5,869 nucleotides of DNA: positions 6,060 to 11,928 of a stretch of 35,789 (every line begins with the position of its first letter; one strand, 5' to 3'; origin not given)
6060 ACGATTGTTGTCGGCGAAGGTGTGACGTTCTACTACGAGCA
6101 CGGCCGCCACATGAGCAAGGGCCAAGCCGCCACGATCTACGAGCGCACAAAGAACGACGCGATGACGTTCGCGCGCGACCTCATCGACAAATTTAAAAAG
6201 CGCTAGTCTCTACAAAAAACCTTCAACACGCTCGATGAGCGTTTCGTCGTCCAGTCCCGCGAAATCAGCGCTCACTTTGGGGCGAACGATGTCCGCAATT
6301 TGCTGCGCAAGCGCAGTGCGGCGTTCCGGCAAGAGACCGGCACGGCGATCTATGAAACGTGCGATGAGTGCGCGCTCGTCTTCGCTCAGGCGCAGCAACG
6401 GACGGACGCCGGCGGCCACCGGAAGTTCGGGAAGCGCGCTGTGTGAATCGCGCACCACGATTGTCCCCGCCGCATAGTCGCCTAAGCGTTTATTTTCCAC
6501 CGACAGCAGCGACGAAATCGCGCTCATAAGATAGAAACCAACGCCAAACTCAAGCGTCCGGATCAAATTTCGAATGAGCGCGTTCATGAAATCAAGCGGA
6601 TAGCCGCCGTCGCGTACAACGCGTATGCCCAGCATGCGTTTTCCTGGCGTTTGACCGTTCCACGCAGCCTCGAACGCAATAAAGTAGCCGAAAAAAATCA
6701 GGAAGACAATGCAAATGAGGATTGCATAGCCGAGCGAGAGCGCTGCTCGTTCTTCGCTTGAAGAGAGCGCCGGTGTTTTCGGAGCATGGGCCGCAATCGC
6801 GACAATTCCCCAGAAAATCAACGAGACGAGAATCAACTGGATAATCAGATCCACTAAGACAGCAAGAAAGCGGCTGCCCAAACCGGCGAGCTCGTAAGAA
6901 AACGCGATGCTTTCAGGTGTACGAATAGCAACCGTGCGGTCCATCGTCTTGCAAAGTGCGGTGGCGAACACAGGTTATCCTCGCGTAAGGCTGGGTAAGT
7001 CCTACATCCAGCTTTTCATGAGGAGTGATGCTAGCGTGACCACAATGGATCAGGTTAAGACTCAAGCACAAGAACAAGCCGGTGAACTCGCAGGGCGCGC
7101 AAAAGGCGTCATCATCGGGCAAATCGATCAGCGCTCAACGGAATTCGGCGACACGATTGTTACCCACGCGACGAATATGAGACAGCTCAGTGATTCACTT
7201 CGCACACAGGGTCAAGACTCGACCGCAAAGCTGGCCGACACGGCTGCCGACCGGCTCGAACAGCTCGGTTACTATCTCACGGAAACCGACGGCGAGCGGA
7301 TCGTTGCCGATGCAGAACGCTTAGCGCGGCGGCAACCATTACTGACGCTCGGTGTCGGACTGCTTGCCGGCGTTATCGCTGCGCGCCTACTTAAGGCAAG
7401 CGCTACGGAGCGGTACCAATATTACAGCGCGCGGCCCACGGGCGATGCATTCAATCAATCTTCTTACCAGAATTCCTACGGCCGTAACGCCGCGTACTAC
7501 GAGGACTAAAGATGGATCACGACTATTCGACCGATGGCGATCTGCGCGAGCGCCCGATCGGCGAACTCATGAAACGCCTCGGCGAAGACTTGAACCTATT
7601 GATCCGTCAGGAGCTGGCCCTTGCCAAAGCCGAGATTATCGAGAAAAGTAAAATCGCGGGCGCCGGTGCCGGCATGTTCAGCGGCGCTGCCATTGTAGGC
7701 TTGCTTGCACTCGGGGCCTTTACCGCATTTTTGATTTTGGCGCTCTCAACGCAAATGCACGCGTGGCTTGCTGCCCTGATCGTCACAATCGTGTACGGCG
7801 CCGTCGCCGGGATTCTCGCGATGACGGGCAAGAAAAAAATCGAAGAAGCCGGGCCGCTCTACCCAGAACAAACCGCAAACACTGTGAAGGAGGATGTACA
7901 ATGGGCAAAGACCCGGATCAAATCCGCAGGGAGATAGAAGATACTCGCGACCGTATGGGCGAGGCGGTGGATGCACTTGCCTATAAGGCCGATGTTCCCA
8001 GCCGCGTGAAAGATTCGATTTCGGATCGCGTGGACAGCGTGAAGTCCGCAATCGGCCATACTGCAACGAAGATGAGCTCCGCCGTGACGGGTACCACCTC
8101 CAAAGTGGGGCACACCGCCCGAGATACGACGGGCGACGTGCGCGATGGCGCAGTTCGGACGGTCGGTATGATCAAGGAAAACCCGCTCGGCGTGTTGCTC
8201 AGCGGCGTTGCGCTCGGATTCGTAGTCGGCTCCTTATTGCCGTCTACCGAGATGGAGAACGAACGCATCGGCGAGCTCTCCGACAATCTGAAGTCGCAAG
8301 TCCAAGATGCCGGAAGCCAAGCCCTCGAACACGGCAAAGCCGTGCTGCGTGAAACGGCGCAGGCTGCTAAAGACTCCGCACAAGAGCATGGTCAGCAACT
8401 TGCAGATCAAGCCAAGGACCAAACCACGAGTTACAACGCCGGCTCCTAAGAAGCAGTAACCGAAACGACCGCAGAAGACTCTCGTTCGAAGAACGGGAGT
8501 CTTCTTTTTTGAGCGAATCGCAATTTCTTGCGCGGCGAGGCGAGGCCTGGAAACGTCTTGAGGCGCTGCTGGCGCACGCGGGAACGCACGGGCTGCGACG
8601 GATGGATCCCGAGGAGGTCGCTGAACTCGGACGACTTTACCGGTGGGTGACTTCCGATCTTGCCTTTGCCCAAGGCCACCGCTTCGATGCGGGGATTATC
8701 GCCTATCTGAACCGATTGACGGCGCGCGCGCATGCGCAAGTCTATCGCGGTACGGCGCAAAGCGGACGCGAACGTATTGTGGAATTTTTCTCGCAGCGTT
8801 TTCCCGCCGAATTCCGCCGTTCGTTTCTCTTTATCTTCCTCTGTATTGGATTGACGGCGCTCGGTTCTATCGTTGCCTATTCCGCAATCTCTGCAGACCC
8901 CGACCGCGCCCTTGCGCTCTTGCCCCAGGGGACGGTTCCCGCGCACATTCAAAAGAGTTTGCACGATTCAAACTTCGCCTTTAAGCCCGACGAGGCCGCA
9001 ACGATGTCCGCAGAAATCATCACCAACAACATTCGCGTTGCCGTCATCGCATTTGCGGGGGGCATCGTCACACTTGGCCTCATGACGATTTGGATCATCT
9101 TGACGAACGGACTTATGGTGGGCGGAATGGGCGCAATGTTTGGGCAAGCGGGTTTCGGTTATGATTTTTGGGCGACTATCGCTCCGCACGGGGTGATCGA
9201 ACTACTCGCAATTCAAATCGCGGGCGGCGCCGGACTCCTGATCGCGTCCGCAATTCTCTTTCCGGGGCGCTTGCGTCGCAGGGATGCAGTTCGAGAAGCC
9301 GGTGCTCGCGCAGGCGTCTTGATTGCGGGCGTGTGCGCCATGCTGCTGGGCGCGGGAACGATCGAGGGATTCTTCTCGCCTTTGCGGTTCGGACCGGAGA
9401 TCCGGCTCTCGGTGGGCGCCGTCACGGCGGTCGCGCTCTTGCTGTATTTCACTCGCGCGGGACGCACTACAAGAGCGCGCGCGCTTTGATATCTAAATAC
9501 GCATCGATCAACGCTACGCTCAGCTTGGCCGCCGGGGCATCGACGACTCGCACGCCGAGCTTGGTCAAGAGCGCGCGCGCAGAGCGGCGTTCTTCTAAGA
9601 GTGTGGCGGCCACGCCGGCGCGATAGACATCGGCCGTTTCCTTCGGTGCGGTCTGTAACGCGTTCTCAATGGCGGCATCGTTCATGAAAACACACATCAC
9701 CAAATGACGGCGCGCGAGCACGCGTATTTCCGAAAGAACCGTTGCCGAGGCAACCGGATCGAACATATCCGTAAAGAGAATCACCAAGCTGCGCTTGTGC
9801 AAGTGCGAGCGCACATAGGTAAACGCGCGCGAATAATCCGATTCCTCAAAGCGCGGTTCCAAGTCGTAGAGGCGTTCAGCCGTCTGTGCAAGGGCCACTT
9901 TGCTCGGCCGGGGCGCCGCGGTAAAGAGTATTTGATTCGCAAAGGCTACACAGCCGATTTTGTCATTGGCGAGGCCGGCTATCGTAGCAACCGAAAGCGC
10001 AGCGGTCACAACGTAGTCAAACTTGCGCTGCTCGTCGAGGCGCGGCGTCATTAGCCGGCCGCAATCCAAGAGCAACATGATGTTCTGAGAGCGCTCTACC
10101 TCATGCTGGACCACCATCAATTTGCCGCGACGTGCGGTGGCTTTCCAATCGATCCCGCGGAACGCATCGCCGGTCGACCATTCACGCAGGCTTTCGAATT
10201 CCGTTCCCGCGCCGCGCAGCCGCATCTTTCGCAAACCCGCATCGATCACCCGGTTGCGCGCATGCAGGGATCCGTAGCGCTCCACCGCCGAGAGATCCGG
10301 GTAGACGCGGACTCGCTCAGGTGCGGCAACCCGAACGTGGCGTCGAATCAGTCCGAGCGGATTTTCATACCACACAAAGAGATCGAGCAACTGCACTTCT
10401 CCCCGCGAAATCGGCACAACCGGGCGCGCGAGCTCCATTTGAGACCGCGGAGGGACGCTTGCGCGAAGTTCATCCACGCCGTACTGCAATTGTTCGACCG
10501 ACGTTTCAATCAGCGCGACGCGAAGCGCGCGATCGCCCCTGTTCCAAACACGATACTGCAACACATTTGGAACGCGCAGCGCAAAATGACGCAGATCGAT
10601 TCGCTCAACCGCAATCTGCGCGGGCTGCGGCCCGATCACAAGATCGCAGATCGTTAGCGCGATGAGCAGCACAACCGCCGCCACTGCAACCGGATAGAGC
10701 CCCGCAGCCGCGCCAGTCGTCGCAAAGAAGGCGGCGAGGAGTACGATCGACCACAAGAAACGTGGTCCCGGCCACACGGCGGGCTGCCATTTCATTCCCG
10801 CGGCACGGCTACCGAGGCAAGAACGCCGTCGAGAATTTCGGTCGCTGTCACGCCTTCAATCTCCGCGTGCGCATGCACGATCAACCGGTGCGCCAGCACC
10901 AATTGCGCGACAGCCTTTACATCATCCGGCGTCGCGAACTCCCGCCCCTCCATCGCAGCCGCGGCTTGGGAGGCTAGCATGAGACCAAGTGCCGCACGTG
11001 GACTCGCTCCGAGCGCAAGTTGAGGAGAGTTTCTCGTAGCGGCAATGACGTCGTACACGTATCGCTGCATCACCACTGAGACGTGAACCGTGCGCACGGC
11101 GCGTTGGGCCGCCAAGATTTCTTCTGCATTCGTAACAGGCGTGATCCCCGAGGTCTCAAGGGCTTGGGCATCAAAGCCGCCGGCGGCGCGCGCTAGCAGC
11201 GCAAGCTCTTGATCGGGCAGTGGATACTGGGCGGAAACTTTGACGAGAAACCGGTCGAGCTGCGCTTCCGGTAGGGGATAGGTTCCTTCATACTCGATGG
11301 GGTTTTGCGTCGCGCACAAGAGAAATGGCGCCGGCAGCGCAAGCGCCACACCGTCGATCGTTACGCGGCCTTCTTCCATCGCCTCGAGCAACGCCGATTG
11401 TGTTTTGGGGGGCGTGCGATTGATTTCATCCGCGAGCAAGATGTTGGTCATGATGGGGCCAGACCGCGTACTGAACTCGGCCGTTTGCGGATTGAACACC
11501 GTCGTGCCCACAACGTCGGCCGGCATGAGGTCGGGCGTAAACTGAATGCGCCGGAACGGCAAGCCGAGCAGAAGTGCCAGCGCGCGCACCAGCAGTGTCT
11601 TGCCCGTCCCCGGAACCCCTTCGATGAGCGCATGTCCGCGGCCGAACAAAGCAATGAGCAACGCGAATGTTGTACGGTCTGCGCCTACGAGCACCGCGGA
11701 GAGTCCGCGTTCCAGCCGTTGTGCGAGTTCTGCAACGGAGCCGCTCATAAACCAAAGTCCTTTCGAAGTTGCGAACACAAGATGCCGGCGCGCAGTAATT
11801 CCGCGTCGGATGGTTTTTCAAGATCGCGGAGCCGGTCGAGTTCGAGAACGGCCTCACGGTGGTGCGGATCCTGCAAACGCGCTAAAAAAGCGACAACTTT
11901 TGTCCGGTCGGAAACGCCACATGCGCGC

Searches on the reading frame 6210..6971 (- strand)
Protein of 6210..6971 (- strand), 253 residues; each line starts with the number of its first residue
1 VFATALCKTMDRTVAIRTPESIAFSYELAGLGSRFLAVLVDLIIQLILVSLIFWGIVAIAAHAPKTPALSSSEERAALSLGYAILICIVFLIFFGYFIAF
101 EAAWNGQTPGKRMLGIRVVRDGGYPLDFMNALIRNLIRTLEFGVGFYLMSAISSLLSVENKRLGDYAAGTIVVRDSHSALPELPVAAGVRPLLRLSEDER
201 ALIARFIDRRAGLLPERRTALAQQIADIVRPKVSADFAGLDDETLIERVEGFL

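Call 7: search_protein_families(library=pfam, proteins=[window:6210-6971:-], max_evalue=0.001)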
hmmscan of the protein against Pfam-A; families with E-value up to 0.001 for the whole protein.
window:6210-6971:- (253 aa): 1 family
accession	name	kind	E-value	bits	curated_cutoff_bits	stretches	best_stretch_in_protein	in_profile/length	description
PF06271.18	RDD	-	7.8e-24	85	24.1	1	28-169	1-137/137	RDD family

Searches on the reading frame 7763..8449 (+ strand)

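Call 7: search_protein_families(library=pfam, proteins=[window:7763-8449:+], max_evalue=0.001)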
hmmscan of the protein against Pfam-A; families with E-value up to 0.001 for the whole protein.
window:7763-8449:+ (228 aa): 2 families
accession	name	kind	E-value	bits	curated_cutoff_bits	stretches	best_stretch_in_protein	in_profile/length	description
PF12277.13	DUF3618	-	5.9e-14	52.5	24.9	1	49-93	2-46/47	Protein of unknown function (DUF3618)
PF01442.23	Apolipoprotein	-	2.4e-05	24.5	90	0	55-134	98-178/190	Apolipoprotein A1/A4/E domain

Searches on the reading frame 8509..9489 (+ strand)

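Call 7: search_protein_families(library=pfam, proteins=[window:8509-9489:+], max_evalue=0.001)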
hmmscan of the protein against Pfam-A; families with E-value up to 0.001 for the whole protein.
window:8509-9489:+ (326 aa): 1 family
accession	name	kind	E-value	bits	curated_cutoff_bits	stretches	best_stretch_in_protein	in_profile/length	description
PF01944.22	SpoIIM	-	1.3e-34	119.9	26.9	1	110-291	4-163/163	Stage II sporulation protein M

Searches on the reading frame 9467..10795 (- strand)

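Call 7: search_protein_families(library=pfam, proteins=[window:9467-10795:-], max_evalue=0.001)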
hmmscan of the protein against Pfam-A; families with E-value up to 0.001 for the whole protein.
window:9467-10795:- (442 aa): 2 families
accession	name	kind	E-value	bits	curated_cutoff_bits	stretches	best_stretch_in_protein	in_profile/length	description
PF01882.25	DUF58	-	9.5e-29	100.6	23.4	1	203-375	2-172/216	Protein of unknown function DUF58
PF13519.12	VWA_2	-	6.8e-07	30.3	27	1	239-343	1-105/107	von Willebrand factor type A domain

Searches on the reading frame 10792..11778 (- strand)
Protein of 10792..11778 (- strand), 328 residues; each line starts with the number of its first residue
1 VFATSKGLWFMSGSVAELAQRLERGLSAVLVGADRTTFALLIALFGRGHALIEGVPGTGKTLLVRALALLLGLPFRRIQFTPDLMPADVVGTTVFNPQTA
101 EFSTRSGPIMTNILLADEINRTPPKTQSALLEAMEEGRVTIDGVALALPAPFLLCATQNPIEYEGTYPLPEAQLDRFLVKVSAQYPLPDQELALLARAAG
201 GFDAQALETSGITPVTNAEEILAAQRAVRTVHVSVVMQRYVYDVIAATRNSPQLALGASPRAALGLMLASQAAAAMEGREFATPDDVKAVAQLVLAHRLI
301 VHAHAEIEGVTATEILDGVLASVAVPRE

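Call 7: search_protein_families(library=pfam, proteins=[window:10792-11778:-], max_evalue=0.001)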
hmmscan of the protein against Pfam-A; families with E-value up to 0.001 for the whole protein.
window:10792-11778:- (328 aa): 8 families
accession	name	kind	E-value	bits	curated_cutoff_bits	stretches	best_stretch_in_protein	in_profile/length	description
PF07726.17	AAA_3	-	1.9e-61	206.2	27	1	49-179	1-131/131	ATPase family associated with various cellular activities (AAA)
PF17863.7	AAA_lid_2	-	4.7e-24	84.4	22.7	1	247-317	2-72/74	AAA lid domain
PF07728.20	AAA_5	-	9.9e-14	52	22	1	50-177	2-139/139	AAA domain (dynein-related subfamily)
PF01078.27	Mg_chelatase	-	2.4e-08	34.1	20.3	1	31-71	6-46/207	Magnesium chelatase, subunit ChlI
PF20030.5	bpMoxR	-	3.7e-07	29.9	27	1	24-199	8-181/205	MoxR domain in the MoxR-vWA-beta-propeller ternary systems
PF00004.35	AAA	-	7.9e-07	30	21.2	1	51-160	2-111/131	ATPase family associated with various cellular activities (AAA)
PF00493.29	MCM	-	1.5e-06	27.9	23.3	1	22-162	32-175/224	MCM P-loop domain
PF00158.32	Sigma54_activat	-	0.00084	19.5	20.2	0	50-145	25-128/168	Sigma-54 interaction domain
